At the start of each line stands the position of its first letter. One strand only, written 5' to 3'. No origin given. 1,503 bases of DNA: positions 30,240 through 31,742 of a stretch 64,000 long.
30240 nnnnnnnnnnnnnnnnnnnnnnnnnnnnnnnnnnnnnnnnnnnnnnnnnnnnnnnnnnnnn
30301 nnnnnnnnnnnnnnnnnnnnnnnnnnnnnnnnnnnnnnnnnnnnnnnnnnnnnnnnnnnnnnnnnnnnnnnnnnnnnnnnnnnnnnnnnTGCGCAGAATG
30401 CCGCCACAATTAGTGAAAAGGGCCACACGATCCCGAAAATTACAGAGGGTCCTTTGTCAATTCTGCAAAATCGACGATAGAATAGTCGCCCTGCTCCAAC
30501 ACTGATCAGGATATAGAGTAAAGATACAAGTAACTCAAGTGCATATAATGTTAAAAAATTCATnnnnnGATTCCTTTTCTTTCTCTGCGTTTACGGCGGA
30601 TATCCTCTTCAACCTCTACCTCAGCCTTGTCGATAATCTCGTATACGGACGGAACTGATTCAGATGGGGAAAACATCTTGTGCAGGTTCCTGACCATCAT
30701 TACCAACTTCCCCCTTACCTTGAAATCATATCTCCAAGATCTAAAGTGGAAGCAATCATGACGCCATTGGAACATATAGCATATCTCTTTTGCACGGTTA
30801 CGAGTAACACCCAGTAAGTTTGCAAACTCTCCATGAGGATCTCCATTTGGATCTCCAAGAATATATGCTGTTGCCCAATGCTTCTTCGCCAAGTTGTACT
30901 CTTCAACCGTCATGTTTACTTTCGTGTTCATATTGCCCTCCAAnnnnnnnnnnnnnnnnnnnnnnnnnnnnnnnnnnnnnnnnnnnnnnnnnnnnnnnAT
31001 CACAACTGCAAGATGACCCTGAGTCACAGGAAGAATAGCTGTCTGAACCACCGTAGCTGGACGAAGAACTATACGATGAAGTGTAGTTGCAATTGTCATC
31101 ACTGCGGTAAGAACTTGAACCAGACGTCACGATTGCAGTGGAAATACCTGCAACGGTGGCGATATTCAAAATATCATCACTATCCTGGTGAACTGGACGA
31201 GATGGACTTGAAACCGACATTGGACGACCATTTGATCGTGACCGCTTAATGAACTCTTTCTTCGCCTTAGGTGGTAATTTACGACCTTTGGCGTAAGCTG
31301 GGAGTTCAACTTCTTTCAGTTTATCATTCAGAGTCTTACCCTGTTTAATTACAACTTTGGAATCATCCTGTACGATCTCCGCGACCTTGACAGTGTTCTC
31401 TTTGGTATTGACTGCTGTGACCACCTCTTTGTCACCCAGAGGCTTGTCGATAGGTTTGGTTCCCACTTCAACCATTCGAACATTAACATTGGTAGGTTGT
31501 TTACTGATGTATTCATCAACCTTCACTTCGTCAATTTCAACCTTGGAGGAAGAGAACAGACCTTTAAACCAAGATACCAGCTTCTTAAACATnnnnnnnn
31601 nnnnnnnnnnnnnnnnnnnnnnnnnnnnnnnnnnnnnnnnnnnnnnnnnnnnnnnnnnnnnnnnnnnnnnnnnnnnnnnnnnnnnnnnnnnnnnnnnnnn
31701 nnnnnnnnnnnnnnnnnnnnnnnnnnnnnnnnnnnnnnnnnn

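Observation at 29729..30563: Membrane-protein cluster: holin-like microprotein, lipoprotein, and a membrane-anchored collagen-like protein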

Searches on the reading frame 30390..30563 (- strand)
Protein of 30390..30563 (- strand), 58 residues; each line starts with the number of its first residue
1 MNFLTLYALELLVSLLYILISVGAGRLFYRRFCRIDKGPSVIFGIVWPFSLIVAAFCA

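Call 4: search_protein_families(library=pfam, proteins=[window:30390-30563:-], max_evalue=0.1)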
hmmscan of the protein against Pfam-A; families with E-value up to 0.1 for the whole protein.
window:30390-30563:- (58 aa): 1 family
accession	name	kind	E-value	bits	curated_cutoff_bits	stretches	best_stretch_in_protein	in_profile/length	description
PF02118.27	Srg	-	0.051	13.7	22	1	3-33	35-67/275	Srg family chemoreceptor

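Call 5: search_protein_families(library=phrogs, proteins=[window:30390-30563:-], max_evalue=0.1)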
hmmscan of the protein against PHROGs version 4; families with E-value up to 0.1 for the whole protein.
window:30390-30563:- (58 aa): 2 families
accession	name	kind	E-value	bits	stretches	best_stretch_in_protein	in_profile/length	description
phrog_6756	-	unknown function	0.002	19.2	1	9-56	2-51/56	-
phrog_13280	-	unknown function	0.085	13.8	0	5-29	7-31/67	-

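Call 9: search_dna_similar(query=window:30390-30563:-, collection=phages, mode=protein, max_rows=40, max_evalue=0.1)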
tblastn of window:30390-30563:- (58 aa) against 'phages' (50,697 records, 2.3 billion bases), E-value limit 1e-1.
Records with a match: 1; places in all: 1; records where one place covers at least 80% of the query: 1.
Best place of each record, by identity: >=99% 1.
By first word of the organism name: Salmonella 1.
By host as written in the record: Salmonella enterica subsp. enterica serovar Typhimurium SE-BS17 1.
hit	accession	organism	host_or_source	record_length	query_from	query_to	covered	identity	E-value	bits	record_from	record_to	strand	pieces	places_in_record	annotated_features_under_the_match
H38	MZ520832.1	Salmonella phage SSBI34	Salmonella enterica subsp. enterica ...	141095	1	58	100%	100.0%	7e-17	77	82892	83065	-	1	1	hypothetical protein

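Call 59: search_protein_families(library=phrogs, proteins=[window:30390-30563:-], max_evalue=0.1)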
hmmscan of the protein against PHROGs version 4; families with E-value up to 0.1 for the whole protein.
seq(58 aa): 2 families
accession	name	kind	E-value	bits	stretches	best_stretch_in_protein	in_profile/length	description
phrog_6756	-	unknown function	0.002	19.2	1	9-56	2-51/56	-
phrog_13280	-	unknown function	0.085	13.8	0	5-29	7-31/67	-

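Call 73: search_protein_families(library=ncbifam, proteins=[window:30390-30563:-], max_evalue=0.1)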
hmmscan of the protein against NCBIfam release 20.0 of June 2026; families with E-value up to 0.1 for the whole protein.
window:30390-30563:- (58 aa): 0 families

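Call 74: search_protein_families(library=padloc, proteins=[window:30390-30563:-], max_evalue=0.1)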
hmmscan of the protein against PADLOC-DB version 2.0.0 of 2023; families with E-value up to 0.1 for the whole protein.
window:30390-30563:- (58 aa): 0 families

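Call 83: find_related_loci(query=window:30390-30563:-, collection=viral_contigs, flank=2500)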
Query window:30390-30563:- (58 aa) in viral_contigs; peptide patterns used: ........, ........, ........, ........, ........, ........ (x = any residue, [..] = any of these).
80 stretches matched a pattern, but none encodes a relative of the query by tblastn (E <= 1e-3).

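Call 90: search_protein_representatives(protein=window:30390-30563:-)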
Query: 58 residues. Proteins with E-value up to 0.001 (for the whole library): 1; up to 1e-10: 0; up to 1e-30: 0. The best 1 are listed.
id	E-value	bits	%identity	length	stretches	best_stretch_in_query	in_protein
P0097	3.0e-08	49.6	46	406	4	19-53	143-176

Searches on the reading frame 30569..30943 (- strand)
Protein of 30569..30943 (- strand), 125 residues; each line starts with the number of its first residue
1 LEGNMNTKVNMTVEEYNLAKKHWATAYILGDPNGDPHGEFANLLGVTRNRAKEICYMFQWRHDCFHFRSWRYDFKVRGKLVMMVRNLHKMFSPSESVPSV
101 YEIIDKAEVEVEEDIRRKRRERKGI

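Call 4: search_protein_families(library=pfam, proteins=[window:30569-30943:-], max_evalue=0.1)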
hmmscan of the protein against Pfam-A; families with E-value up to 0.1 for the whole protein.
window:30569-30943:- (125 aa): 0 families

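Call 5: search_protein_families(library=phrogs, proteins=[window:30569-30943:-], max_evalue=0.1)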
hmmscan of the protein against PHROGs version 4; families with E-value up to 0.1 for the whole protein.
window:30569-30943:- (125 aa): 3 families
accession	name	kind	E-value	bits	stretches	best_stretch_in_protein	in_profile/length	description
phrog_16320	-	unknown function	9e-14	52.2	1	20-105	9-91/100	-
phrog_12333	-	unknown function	1.5e-11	45.3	1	11-120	30-134/139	-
phrog_21695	-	unknown function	0.0014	19.7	1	34-63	30-59/63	-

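Call 73: search_protein_families(library=ncbifam, proteins=[window:30569-30943:-], max_evalue=0.1)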
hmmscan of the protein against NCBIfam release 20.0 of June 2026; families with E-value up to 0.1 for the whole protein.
window:30569-30943:- (125 aa): 1 family
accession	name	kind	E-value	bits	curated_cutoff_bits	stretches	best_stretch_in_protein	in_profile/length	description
NF007603.0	PRK10250.1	equivalog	0.03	14.5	183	0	49-89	8-48/122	MmcQ/YjbR family DNA-binding protein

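Call 74: search_protein_families(library=padloc, proteins=[window:30569-30943:-], max_evalue=0.1)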
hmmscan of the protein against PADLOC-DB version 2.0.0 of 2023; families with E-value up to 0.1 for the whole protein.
window:30569-30943:- (125 aa): 0 families

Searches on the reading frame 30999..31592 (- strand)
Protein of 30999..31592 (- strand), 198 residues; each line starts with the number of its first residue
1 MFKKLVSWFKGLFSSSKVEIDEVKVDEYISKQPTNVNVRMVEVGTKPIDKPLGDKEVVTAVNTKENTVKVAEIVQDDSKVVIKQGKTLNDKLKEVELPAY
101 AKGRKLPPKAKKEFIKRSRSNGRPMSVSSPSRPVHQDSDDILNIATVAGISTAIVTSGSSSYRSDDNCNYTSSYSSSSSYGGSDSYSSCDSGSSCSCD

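Call 4: search_protein_families(library=pfam, proteins=[window:30999-31592:-], max_evalue=0.1)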
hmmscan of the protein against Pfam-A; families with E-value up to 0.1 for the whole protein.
window:30999-31592:- (198 aa): 0 families

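Call 5: search_protein_families(library=phrogs, proteins=[window:30999-31592:-], max_evalue=0.1)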
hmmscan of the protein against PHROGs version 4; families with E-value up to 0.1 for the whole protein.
window:30999-31592:- (198 aa): 3 families
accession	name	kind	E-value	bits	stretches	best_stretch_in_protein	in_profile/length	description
phrog_13005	-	unknown function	3.8e-29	103.2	1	1-125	1-130/230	-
phrog_29057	-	unknown function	2.6e-06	28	1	55-198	79-209/209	-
phrog_14698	-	unknown function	0.0079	17.4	1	91-193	153-263/264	-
